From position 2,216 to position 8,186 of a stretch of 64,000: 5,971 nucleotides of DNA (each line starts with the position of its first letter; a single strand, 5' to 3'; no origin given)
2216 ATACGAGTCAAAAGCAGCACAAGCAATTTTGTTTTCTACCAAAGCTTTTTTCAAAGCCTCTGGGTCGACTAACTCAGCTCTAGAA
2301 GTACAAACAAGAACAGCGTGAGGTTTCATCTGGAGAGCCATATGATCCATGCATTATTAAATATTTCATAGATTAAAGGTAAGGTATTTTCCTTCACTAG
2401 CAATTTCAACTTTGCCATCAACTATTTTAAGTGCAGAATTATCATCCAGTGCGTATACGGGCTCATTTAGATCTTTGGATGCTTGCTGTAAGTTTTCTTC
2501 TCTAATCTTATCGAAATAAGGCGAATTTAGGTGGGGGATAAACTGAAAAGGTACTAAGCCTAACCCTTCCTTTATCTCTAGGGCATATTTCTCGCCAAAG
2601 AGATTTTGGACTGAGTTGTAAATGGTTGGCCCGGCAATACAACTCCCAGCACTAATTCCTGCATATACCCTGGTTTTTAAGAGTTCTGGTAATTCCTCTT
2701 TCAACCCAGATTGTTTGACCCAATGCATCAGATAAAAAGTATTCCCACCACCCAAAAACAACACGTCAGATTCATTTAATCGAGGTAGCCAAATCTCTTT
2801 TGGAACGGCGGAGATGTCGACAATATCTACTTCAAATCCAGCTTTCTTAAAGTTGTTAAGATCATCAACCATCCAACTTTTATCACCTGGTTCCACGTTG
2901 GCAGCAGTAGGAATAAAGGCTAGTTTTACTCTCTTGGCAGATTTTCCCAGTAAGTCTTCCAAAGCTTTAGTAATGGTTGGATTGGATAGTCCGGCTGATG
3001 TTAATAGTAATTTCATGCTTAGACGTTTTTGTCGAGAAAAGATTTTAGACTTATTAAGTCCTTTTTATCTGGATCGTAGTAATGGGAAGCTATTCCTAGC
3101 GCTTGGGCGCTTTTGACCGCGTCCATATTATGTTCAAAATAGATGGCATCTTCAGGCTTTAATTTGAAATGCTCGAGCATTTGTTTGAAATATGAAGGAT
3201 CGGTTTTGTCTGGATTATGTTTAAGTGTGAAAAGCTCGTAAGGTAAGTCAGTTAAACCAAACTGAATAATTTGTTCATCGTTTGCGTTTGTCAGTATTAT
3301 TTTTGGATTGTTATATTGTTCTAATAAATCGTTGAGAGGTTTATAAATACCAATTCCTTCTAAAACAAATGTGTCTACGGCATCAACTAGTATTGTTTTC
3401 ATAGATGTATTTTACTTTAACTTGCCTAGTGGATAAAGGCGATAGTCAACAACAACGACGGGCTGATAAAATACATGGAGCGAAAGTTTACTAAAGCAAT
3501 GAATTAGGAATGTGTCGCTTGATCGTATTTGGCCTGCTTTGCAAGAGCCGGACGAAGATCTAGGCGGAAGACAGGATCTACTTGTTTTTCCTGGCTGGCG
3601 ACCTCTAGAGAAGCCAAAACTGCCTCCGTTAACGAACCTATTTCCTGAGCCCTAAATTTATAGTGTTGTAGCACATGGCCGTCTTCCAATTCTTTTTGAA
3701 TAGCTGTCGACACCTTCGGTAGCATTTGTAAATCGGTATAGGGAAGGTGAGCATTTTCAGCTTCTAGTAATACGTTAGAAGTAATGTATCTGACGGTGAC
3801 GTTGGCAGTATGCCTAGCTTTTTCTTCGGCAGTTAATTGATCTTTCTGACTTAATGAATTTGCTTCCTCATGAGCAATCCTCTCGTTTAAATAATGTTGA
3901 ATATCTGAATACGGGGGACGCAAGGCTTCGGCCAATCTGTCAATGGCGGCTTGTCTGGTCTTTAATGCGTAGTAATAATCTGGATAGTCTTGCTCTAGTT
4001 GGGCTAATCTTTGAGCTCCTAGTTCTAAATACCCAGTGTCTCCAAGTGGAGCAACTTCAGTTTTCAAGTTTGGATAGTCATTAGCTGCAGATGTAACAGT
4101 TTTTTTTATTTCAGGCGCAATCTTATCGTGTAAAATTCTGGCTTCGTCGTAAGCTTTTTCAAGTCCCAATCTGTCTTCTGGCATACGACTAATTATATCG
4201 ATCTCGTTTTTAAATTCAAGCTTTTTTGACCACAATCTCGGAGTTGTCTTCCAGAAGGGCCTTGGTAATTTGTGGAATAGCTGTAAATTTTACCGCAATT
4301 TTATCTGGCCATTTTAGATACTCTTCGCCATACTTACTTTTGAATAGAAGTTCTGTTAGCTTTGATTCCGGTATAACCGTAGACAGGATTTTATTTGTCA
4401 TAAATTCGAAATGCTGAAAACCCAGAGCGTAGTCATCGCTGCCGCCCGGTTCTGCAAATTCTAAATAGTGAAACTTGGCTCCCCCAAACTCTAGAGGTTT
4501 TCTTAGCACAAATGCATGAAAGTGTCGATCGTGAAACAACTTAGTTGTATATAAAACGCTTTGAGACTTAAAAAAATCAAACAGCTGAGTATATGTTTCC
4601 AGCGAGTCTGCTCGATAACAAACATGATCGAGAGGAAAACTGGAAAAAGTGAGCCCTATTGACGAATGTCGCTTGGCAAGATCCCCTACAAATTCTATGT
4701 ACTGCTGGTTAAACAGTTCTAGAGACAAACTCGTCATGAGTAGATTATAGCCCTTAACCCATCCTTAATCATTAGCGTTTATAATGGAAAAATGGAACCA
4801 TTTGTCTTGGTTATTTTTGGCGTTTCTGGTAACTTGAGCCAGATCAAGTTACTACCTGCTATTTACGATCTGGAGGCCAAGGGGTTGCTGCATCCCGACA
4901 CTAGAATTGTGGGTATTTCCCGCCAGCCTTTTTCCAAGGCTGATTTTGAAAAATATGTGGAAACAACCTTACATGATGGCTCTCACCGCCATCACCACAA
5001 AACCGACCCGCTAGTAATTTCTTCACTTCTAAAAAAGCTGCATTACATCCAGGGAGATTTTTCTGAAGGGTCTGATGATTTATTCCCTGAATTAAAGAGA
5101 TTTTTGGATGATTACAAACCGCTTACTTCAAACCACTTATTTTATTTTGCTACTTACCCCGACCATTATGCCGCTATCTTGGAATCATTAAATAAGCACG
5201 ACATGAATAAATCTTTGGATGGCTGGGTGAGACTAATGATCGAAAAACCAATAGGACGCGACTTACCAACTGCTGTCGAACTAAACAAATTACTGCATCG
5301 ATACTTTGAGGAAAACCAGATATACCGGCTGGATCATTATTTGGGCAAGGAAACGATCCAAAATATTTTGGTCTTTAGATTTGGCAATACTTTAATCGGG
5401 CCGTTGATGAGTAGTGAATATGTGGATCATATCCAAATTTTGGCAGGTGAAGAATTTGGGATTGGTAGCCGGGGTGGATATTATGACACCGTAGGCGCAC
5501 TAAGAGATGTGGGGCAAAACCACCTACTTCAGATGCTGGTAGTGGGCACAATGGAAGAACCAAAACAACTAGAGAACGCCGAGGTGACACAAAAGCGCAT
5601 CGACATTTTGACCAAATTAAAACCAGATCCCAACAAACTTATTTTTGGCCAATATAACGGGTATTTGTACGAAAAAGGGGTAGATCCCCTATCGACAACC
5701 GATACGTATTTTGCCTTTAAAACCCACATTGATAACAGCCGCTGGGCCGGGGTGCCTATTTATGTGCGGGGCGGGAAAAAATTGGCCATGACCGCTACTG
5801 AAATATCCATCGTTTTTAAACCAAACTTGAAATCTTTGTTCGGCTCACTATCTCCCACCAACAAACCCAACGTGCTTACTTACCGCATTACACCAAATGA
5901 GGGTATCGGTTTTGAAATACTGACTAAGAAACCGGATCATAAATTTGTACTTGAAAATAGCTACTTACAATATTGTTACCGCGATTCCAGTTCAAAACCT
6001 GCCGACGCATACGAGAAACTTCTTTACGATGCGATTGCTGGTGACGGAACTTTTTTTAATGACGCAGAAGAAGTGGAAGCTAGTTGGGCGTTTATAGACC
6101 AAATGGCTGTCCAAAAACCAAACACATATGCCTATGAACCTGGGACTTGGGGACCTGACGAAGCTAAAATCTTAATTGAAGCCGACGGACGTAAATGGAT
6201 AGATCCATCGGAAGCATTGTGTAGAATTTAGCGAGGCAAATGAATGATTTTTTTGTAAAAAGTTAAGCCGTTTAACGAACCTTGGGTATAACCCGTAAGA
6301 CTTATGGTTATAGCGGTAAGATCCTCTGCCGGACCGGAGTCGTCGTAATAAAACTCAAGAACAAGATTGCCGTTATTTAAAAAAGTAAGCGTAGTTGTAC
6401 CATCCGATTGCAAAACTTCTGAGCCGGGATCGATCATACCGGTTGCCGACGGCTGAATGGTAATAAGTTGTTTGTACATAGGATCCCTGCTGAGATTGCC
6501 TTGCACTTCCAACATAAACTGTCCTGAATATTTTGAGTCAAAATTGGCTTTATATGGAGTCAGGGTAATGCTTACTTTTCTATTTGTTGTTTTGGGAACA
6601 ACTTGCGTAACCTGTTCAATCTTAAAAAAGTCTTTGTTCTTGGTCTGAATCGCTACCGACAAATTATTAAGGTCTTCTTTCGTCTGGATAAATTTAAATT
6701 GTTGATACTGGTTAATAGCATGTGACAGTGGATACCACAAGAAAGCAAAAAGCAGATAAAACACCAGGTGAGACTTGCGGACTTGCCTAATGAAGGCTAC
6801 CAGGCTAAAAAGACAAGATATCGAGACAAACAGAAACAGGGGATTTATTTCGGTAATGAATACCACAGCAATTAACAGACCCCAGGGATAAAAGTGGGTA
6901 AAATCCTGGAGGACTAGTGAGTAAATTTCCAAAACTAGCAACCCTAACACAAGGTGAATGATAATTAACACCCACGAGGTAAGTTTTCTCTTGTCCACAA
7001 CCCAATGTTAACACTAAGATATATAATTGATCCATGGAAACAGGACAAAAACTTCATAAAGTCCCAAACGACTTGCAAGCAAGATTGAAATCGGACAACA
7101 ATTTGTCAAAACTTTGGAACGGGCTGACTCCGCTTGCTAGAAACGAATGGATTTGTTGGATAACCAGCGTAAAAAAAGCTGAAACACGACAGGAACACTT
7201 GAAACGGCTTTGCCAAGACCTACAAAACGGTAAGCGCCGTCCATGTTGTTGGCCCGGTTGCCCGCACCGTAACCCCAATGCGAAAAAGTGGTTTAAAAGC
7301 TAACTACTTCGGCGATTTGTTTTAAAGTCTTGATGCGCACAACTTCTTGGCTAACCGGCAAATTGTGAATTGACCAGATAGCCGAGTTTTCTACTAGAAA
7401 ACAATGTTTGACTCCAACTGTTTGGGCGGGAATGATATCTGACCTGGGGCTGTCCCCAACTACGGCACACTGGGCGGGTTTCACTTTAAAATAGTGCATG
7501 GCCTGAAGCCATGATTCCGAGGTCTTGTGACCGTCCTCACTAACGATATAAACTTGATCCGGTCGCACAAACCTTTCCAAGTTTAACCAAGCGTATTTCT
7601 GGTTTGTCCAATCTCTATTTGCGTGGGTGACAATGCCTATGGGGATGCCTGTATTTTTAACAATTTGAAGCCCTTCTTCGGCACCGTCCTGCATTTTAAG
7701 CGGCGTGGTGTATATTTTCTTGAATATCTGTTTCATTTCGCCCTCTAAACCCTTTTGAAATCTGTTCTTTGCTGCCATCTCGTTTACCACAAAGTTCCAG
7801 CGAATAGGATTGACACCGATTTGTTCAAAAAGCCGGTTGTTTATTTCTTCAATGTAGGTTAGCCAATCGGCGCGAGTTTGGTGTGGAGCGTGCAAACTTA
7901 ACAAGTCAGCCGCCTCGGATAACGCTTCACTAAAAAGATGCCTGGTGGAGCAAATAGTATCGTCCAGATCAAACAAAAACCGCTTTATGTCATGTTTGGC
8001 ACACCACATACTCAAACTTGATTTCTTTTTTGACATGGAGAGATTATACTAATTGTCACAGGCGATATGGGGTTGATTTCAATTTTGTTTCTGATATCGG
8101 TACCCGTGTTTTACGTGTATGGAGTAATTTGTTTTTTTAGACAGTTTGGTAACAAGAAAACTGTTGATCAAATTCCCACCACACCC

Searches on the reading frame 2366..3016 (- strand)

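Call 26: search_protein_families(library=pfam, proteins=[window:2366-3016:-], max_evalue=0.001)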
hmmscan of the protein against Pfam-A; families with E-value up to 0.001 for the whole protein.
window:2366-3016:- (216 aa): 1 family
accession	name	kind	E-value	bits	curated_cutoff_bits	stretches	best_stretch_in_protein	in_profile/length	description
PF03575.23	Peptidase_S51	-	4.6e-35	121.6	23.9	1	3-205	1-205/206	Peptidase family S51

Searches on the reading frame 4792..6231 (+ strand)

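Call 8: search_protein_families(library=pfam, proteins=[window:4792-6231:+], max_evalue=10)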
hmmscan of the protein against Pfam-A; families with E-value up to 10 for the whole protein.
window:4792-6231:+ (479 aa): 2 families
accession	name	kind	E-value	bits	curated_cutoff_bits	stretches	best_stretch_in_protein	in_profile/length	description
PF02781.21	G6PD_C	-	1.3e-84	284.2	27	1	193-469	1-295/296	Glucose-6-phosphate dehydrogenase, C-terminal domain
PF00479.28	G6PD_N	-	3e-53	181.6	22.1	1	7-191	1-183/183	Glucose-6-phosphate dehydrogenase, NAD binding domain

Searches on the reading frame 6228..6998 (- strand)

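Call 8: search_protein_families(library=pfam, proteins=[window:6228-6998:-], max_evalue=10)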
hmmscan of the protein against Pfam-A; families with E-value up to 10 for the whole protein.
window:6228-6998:- (256 aa): 1 family
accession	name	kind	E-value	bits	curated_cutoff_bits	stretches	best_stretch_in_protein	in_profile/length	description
PF16150.10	DUF4858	-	0.032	14.5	22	1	119-175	42-102/188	Domain of unknown function (DUF4858)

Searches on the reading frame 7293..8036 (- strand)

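Call 8: search_protein_families(library=pfam, proteins=[window:7293-8036:-], max_evalue=10)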
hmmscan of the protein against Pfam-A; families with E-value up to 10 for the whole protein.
window:7293-8036:- (247 aa): 6 families
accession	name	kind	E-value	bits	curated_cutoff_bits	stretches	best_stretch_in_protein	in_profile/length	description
PF13419.12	HAD_2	-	3.6e-17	63.5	23.8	1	21-212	2-176/178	Haloacid dehalogenase-like hydrolase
PF00702.32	Hydrolase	-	1.3e-14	55.5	26.4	1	17-208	1-191/191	haloacid dehalogenase-like hydrolase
PF13242.12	Hydrolase_like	-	5e-05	23.6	22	1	176-212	10-46/75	HAD-hyrolase-like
PF12710.13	HAD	-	0.00028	21.8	27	1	21-201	2-185/189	haloacid dehalogenase-like hydrolase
PF09419.16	PGP_phosphatase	-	0.016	15.3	20.4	1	180-209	124-158/168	Mitochondrial PGP phosphatase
PF13226.11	DUF4034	-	0.053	13.4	21.3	1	32-167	102-231/274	Domain of unknown function (DUF4034)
